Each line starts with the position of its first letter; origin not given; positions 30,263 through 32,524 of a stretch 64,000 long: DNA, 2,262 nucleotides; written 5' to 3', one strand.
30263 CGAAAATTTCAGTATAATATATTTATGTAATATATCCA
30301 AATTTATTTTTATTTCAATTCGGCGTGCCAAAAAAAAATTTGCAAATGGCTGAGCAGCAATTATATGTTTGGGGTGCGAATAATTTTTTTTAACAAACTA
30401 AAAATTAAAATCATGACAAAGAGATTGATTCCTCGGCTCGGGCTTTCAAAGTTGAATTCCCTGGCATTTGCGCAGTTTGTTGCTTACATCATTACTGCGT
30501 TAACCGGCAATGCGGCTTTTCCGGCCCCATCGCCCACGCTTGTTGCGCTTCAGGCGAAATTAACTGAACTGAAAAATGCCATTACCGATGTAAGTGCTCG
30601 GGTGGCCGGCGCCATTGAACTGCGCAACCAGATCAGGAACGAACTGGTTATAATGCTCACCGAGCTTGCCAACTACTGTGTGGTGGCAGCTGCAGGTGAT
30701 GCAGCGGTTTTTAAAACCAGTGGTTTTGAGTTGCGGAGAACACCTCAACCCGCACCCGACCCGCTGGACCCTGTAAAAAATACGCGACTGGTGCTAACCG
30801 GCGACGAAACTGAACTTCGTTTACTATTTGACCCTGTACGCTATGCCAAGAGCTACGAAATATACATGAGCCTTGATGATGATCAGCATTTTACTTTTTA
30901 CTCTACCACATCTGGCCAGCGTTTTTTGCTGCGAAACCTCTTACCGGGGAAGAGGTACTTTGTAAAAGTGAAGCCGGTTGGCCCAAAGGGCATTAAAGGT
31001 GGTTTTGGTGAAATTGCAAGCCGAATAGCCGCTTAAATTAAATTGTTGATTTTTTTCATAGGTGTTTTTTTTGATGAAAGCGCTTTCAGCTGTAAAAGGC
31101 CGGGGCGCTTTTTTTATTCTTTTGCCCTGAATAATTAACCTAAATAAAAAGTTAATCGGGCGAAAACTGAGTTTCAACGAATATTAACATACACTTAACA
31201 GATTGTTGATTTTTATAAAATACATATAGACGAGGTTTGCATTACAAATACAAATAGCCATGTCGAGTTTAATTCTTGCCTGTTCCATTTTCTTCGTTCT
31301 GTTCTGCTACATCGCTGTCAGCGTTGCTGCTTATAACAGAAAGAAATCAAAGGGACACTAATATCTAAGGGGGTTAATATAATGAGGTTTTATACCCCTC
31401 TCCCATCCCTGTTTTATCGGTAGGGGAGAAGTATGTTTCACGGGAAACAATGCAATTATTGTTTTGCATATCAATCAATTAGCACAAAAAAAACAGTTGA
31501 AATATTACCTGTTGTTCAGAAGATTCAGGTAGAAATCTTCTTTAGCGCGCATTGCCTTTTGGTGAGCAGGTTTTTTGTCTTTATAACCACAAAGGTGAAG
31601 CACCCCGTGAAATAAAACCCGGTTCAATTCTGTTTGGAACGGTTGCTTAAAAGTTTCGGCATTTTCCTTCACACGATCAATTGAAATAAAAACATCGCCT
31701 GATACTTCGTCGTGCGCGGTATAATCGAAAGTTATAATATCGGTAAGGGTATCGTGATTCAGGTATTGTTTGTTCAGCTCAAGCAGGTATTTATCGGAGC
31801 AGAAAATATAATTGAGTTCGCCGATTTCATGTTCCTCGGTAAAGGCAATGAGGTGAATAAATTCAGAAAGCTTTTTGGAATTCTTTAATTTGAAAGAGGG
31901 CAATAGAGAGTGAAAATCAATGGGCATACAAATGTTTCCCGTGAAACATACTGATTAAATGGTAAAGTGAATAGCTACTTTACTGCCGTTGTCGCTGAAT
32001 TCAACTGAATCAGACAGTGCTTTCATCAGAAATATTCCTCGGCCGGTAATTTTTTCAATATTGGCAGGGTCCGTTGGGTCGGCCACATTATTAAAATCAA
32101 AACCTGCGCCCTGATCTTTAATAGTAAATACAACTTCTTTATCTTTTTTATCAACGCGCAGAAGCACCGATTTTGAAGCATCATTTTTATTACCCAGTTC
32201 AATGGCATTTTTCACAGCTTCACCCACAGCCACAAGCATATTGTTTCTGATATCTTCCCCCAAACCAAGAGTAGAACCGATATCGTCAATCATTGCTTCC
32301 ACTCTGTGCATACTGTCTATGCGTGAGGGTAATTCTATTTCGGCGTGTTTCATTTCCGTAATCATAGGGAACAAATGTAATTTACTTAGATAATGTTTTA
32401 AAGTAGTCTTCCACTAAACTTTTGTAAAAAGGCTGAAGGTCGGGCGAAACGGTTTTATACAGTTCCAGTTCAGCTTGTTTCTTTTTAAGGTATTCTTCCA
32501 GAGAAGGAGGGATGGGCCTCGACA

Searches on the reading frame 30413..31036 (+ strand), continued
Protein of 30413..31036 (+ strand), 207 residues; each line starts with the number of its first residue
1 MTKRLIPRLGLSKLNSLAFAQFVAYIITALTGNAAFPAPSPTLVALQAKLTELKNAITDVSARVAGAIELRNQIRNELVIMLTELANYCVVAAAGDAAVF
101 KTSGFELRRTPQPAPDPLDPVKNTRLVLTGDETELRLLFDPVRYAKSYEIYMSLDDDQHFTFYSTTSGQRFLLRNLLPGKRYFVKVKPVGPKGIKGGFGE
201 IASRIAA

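Call 62: search_protein_families(library=pfam, proteins=[L024:4902-5618:+, L081:4926-5555:+, L024:5766-6221:+, L086:5760-6155:+, L081:5761-6198:+, L081:3883-4266:+, L007:5965-6183:+, L049:5717-6703:+], max_evalue=0.01)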
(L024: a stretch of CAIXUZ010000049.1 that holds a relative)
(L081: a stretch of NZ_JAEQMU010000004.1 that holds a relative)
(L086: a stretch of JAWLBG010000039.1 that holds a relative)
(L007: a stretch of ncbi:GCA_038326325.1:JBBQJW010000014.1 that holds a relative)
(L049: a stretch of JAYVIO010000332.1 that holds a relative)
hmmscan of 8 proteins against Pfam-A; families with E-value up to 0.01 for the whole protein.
L024:4902-5618:+ (238 aa): 2 families
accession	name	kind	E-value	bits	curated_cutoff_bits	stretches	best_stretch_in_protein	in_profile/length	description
PF00041.27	fn3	-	0.00036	21.1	25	1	148-220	2-70/84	Fibronectin type III domain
PF01108.23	Tissue_fac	-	0.0044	17.3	27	1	137-219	13-99/107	Tissue factor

L081:4926-5555:+ (209 aa): 2 families
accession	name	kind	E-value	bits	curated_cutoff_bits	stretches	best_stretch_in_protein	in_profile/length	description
PF00041.27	fn3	-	1.2e-06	29.1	25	1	120-203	2-80/84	Fibronectin type III domain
PF25059.1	FN3_DSCAM-DSCAML_C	-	0.0012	19.6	39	1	147-198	22-71/89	DSCAM/DSCAML C-terminal Fn3-like domain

L024:5766-6221:+ (151 aa): 0 families

L086:5760-6155:+ (131 aa): 1 family
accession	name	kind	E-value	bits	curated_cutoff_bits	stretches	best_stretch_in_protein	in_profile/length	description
PF01391.23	Collagen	-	1.6e-06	28.2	27.2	1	35-79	6-50/60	Collagen triple helix repeat (20 copies)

L081:5761-6198:+ (145 aa): 1 family
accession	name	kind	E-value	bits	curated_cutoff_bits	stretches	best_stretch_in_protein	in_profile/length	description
PF18925.5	DUF5675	-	4.4e-29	101.1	26.7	1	5-131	2-112/114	Family of unknown function (DUF5675)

L081:3883-4266:+ (127 aa): 1 family
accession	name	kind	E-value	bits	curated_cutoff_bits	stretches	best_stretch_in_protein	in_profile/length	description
PF12728.13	HTH_17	-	0.002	18.8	27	1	77-113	5-40/51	Helix-turn-helix domain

L007:5965-6183:+ (72 aa): 0 families

L049:5717-6703:+ (328 aa): 0 families

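Call 69: find_encoding_contigs(protein=P0002, flank=3000, max_places=3)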
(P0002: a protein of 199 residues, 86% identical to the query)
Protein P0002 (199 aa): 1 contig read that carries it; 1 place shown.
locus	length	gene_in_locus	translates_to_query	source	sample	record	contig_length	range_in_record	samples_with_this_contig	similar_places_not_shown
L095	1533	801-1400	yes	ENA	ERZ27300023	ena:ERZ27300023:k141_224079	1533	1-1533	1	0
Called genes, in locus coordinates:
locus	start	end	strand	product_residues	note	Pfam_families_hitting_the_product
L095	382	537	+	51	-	-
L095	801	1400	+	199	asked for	-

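Call 70: find_encoding_contigs(protein=P0006, flank=3000, max_places=3)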
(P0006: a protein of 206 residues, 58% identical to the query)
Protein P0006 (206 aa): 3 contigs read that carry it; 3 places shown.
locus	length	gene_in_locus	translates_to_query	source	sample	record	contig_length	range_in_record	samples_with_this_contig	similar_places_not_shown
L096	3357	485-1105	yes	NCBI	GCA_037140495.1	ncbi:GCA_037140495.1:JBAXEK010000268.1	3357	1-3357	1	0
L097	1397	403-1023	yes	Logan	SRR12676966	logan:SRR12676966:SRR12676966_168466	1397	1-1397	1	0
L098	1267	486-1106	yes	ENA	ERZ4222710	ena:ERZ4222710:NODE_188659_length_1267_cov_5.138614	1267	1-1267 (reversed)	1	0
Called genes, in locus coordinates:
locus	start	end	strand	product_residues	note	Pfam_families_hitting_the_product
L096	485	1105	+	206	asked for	-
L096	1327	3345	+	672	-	PF13884:Peptidase_S74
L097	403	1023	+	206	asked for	-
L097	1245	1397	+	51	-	?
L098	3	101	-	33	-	?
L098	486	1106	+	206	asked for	-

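Call 75: search_protein_families(library=pfam, proteins=[L081:956-2275:+, L081:2312-2917:-, L081:3040-3510:-, L081:7067-8743:+, L081:8978-9532:+, L081:9-323:-, L096:1327-3345:+], max_evalue=0.001)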
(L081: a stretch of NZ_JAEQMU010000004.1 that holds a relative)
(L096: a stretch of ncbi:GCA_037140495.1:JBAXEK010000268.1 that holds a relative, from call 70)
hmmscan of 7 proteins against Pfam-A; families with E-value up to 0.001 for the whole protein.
L081:956-2275:+ (439 aa): 1 family
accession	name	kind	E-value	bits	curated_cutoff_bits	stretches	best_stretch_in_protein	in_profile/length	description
PF02321.23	OEP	-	6e-47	160.3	22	2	251-425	12-175/187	Outer membrane efflux protein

L081:2312-2917:- (201 aa): 0 families

L081:3040-3510:- (156 aa): 0 families

L081:7067-8743:+ (558 aa): 2 families
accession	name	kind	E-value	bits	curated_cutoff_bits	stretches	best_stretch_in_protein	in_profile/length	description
PF16370.11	MetallophosC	-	1.7e-42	145.8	29.7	1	361-543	1-168/168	C terminal of Calcineurin-like phosphoesterase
PF16371.11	MetallophosN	-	4.2e-22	78.6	35.6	1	51-128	1-77/77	N terminal of Calcineurin-like phosphoesterase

L081:8978-9532:+ (184 aa): 8 families
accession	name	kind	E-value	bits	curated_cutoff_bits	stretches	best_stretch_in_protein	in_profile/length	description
PF08281.18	Sigma70_r4_2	-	6.1e-16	58.2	25.7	1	121-165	3-47/54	Sigma-70, region 4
PF04542.20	Sigma70_r2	-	8.3e-10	38.8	24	1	23-88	1-68/71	Sigma-70 region 2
PF04545.22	Sigma70_r4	-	2e-08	34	24.1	1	126-171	2-47/50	Sigma-70, region 4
PF07638.17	Sigma70_ECF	-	2.9e-08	34.3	21.1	1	13-169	12-176/185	ECF sigma factor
PF00196.25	GerE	-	4.9e-05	23.3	23.5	1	142-165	15-38/57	Bacterial regulatory proteins, luxR family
PF04297.20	UPF0122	-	8.3e-05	23.2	22.7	1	114-170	6-59/101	Putative helix-turn-helix protein, YlxM / p13 like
PF04967.18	HTH_10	-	0.00019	21.6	23.1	1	146-170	25-49/53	HTH DNA binding domain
PF14493.12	HTH_40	-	0.00053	20.7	27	0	143-179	11-48/89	Helix-turn-helix domain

L081:9-323:- (104 aa): 0 families

L096:1327-3345:+ (672 aa): 2 families
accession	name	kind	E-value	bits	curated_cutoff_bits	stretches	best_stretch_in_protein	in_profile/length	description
PF13884.11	Peptidase_S74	-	2.2e-17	63.5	22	1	455-515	1-58/58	Chaperone of endosialidase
PF18962.6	Por_Secre_tail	-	0.00016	22.3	27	1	594-667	3-74/75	Secretion system C-terminal sorting domain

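Call 76: search_protein_families(library=ncbifam, proteins=[window:30413-31036:+, L081:3883-4266:+, L081:4926-5555:+, L024:5766-6221:+, L081:5761-6198:+], max_evalue=0.01)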
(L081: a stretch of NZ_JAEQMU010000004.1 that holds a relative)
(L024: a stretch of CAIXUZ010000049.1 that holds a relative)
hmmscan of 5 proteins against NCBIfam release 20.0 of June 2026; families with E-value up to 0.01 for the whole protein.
window:30413-31036:+ (207 aa): 0 families

L081:3883-4266:+ (127 aa): 0 families

L081:4926-5555:+ (209 aa): 0 families

L024:5766-6221:+ (151 aa): 0 families

L081:5761-6198:+ (145 aa): 0 families

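Call 108: find_related_loci(query=A1, collection=viral_contigs, flank=6000)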
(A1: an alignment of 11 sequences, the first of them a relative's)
Query A1 (207 aa) in viral_contigs; peptide patterns used: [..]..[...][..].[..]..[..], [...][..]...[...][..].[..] (x = any residue, [..] = any of these).
16 stretches matched a pattern, but none encodes a relative of the query by tblastn (E <= 1e-3).

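Call 113: search_protein_representatives(alignment_id=A1)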
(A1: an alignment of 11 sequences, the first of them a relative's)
Query: 11 sequences, 206 profile positions. Proteins with E-value up to 0.001 (for the whole library): 34674; up to 1e-10: 11946; up to 1e-30: 1198. The best 150 are listed.
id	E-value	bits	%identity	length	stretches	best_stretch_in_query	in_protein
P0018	2.1e-215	726.5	-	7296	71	117-202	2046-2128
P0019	7.2e-201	679.0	-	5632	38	110-203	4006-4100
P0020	3.8e-130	448.0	-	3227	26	114-204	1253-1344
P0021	1.7e-121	419.7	-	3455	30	152-203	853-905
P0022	6.9e-115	398.1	-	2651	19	124-194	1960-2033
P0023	7.2e-109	378.5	-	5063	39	109-201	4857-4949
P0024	1.0e-106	371.4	-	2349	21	131-200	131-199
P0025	1.7e-106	370.7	-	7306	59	157-204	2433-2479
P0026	1.7e-105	367.5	-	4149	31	117-192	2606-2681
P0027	6.1e-105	365.7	-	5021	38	118-193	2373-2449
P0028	9.6e-105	365.0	-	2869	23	124-203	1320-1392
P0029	9.5e-102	355.2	-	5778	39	131-193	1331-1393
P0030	2.9e-99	347.1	-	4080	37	125-199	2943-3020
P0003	5.1e-94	330.0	-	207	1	2-206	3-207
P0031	5.9e-94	329.8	-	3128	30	154-202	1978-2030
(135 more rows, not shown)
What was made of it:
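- Tried and rejected: The exhaustive representative search with the FN3 profile was swamped by giant multi-FN3 proteins and says nothing about family size (call 113).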

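Call 117: search_protein_families(library=padloc, proteins=[L044:2556-4292:-, L055:2027-3856:+, L067:3000-4142:-, L070:1356-2927:+, L007:1797-3974:-, L025:3973-4374:+, L002:2339-3430:+, window:30413-31036:+], max_evalue=0.00001)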
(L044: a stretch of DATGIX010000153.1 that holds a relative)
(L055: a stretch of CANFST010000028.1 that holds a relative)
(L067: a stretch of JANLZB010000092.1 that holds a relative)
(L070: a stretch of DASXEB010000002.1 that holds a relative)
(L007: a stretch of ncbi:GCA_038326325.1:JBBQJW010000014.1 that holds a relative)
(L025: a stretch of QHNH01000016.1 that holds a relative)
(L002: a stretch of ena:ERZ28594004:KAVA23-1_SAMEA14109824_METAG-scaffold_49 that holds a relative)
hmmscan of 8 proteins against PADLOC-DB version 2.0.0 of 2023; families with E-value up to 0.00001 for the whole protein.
L044:2556-4292:- (578 aa): 8 families
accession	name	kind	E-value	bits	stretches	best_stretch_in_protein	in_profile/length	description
PDLC04150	HEC-05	-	7.4e-245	812.3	1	1-578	1-582/583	-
PDLC04151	HEC-05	-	2.4e-194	645.4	1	4-577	22-593/600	-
PDLC04152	HEC-05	-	2.1e-91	305.2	1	9-577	8-562/566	-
PDLC04153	HEC-05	-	7.6e-41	138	2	1-175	1-172/621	-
PDLC04709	PDC-M55C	-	5e-24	82.9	1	10-127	17-122/554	-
PDLC04027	PD-T4-2_A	-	4.7e-08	30.5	0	24-56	55-87/363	-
PDLC04155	HEC-06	-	9.2e-07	25.7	0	16-47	15-46/562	-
PDLC02792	SspE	-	1e-05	22.1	0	22-110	24-105/771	SspE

L055:2027-3856:+ (609 aa): 46 families (the best 25 are shown)
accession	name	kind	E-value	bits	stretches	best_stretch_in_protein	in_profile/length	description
PDLC02979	AriA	-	1.6e-29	101.9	1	1-377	1-373/373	-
PDLC02335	AbiLi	-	5.7e-15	53.2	1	3-388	50-251/326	AbiLi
PDLC02980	AriA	-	8.2e-15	53.5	1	30-378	2-304/304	-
PDLC00289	PtuA1|PtuA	-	1.8e-14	51.6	2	156-396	89-312/404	AAA ATPase domain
PDLC02981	AriAB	-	1.4e-13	48.4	1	1-53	1-49/694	-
PDLC04135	mad3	-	3.5e-13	47.8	1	2-107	1-87/374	mads_3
PDLC00271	PtuA1|PtuA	-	1.3e-12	46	1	1-49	1-45/421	AAA ATPase domain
PDLC02358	Old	-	5.6e-12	43.2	2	1-51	2-47/578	Old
PDLC03878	NsnB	-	2.4e-11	42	1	4-406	3-306/345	-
PDLC04164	AriA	-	3.5e-11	41.2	1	204-382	84-241/253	-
PDLC04168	GajA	-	1.4e-10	38.5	1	1-49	1-46/570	-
PDLC00102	GajA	-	3.9e-10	36.8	1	1-49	1-45/532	AAA ATPase domain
PDLC00067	GajA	-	4e-10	36.8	1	3-49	5-46/604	AAA ATPase domain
PDLC00284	PtuA1|PtuA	-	9.7e-10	35.9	1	2-48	61-104/545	AAA ATPase domain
PDLC00290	PtuA1|PtuA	-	1.7e-09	35.6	0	329-390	266-326/414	AAA ATPase domain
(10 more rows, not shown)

L067:3000-4142:- (380 aa): 97 families (the best 25 are shown)
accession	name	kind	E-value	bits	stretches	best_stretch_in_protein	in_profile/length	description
PDLC04611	PDC-M38A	-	2e-100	335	1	1-380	1-383/383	-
PDLC02336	AbiLi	-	1.7e-58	196.9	1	1-380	1-340/340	AbiLi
PDLC04610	PDC-M38A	-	9.6e-57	190.9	1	2-380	6-362/362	-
PDLC04608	PDC-M38A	-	3.7e-45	153.2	1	2-356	5-341/367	-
PDLC04607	PDC-M38A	-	1.4e-40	137.4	1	3-371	385-704/715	-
PDLC04609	PDC-M38A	-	3.6e-30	103.4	2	225-378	213-369/371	-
PDLC02980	AriA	-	2.3e-26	91.5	1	24-328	1-300/304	-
PDLC02979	AriA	-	1.1e-25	89.3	2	200-331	246-373/373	-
PDLC03878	NsnB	-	1.7e-20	72.1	1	1-337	1-287/345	-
PDLC04176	HEC-01A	-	2.8e-16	57.8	1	3-331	4-321/371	-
PDLC04541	PDC-M25A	-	3.3e-16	57.4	1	256-327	240-306/380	-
PDLC04391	PDC-M07A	-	8.6e-16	55.9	1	259-327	276-345/412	-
PDLC04168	GajA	-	2.5e-15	54.2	1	254-331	246-322/570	-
PDLC04182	HEC-01A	-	5.6e-15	53.2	1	228-328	246-348/406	-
PDLC04214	HEC-02A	-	9.9e-15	52.6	2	1-42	1-42/338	-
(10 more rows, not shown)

L070:1356-2927:+ (523 aa): 48 families (the best 25 are shown)
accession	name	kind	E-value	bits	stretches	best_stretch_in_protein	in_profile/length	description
PDLC03026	MTase_I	-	6.2e-188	623.9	1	7-522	3-478/487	Type I methyltransferase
PDLC03021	MTase_I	-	2.4e-84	281.9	1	9-521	9-489/491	Type I methyltransferase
PDLC04134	mad2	-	1.1e-63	213.8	1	6-430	137-484/492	mads_2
PDLC03025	MTase_I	-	2e-51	173.4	1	20-405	13-383/569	Type I methyltransferase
PDLC03027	MTase_I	-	1e-37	128.1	1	8-430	6-406/810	Type I methyltransferase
PDLC03031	MTase_I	-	2.8e-36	123.1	1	99-388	132-403/834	Type I methyltransferase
PDLC03022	MTase_I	-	2e-34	117.1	1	110-431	145-444/857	Type I methyltransferase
PDLC03035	MTase_I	-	6.5e-34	115.5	1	66-395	91-394/653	Type I methyltransferase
PDLC03036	MTase_I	-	6.3e-33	112.1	1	133-406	198-444/635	Type I methyltransferase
PDLC03318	MTase_II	-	8.6e-30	101.7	2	34-195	228-388/723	Type II methyltransferase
PDLC03032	MTase_I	-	5.1e-28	95.6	1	9-392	7-373/1001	Type I methyltransferase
PDLC03029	MTase_I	-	1.4e-26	91.1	1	131-394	157-409/661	Type I methyltransferase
PDLC03018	MTase_I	-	4.6e-26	89.4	1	114-208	273-365/749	Type I methyltransferase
PDLC03038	MTase_I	-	2.1e-22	76.9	1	100-385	120-377/896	Type I methyltransferase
PDLC03039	MTase_I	-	7.5e-21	71.9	1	101-386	115-376/708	Type I methyltransferase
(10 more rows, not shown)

L007:1797-3974:- (725 aa): 36 families (the best 25 are shown)
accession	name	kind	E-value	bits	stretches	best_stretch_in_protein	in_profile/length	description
PDLC03030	MTase_I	-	1.5e-176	586.7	2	2-619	15-617/670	Type I methyltransferase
PDLC03018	MTase_I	-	7.5e-75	250.8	2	31-376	19-355/749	Type I methyltransferase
PDLC03318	MTase_II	-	7.3e-71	237.5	1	196-631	200-679/723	Type II methyltransferase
PDLC03218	MTase_II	-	1.8e-56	189.9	1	218-594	144-494/532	Type II methyltransferase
PDLC03034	MTase_I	-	8.6e-55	184.2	1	17-586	36-589/672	Type I methyltransferase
PDLC03021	MTase_I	-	3.4e-47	159.4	1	261-646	92-442/491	Type I methyltransferase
PDLC03026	MTase_I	-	1.9e-40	137.4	1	222-636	28-409/487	Type I methyltransferase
PDLC04134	mad2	-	7.1e-37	125.3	1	70-595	38-460/492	mads_2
PDLC03317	MTase_II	-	1.6e-30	104.1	1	215-589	178-539/831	Type II methyltransferase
PDLC03624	REase_MTase_IIG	-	1.2e-28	97.5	1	291-600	381-666/1271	Type IIG restriction enzyme-methyltransferase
PDLC03357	MTase_II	-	1e-27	94.8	2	451-583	218-337/620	Type II methyltransferase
PDLC03025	MTase_I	-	1.5e-24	84.6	1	323-606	157-395/569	Type I methyltransferase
PDLC03031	MTase_I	-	1.6e-21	74.3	1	283-607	134-433/834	Type I methyltransferase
PDLC03036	MTase_I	-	7.4e-20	68.9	1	324-590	211-439/635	Type I methyltransferase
PDLC03615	REase_MTase_IIG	-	2.2e-19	66.8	1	291-592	385-660/953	Type IIG restriction enzyme-methyltransferase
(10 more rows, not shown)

L025:3973-4374:+ (133 aa): 1 family
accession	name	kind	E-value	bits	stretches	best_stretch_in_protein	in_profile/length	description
PDLC03657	mREase_IV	-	3.6e-06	24.5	1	42-91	43-94/317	Type IV methyl-directed restriction enzyme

L002:2339-3430:+ (363 aa): 1 family
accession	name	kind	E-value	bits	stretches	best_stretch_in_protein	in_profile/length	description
PDLC03563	REase_II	-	2.8e-74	248.3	1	3-362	5-363/366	Type II restriction enzyme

window:30413-31036:+ (207 aa): 0 families

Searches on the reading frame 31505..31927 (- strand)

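Call 7: search_protein_families(library=pfam, proteins=[window:31505-31927:-], max_evalue=0.01)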
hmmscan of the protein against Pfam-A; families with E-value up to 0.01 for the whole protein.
window:31505-31927:- (140 aa): 1 family
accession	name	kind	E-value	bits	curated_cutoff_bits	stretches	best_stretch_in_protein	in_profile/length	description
PF02130.23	YbeY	-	5.5e-28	97.8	25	1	25-135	16-127/129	Endoribonuclease YbeY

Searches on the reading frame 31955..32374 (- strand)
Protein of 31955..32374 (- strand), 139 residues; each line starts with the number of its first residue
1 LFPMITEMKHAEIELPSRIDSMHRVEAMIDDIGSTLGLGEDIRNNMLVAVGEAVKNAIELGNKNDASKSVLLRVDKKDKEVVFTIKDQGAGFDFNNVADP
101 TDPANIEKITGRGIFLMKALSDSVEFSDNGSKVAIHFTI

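Call 7: search_protein_families(library=pfam, proteins=[window:31955-32374:-], max_evalue=0.01)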
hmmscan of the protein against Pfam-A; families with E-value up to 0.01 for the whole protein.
window:31955-32374:- (139 aa): 2 families
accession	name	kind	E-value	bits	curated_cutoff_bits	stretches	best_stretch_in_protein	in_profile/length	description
PF13581.12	HATPase_c_2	-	4.5e-25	88.5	27.4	1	16-135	2-125/127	Histidine kinase-like ATPase domain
PF02518.31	HATPase_c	-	5.3e-05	24.1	26.4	1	49-132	9-102/111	Histidine kinase-, DNA gyrase B-, and HSP90-like ATPase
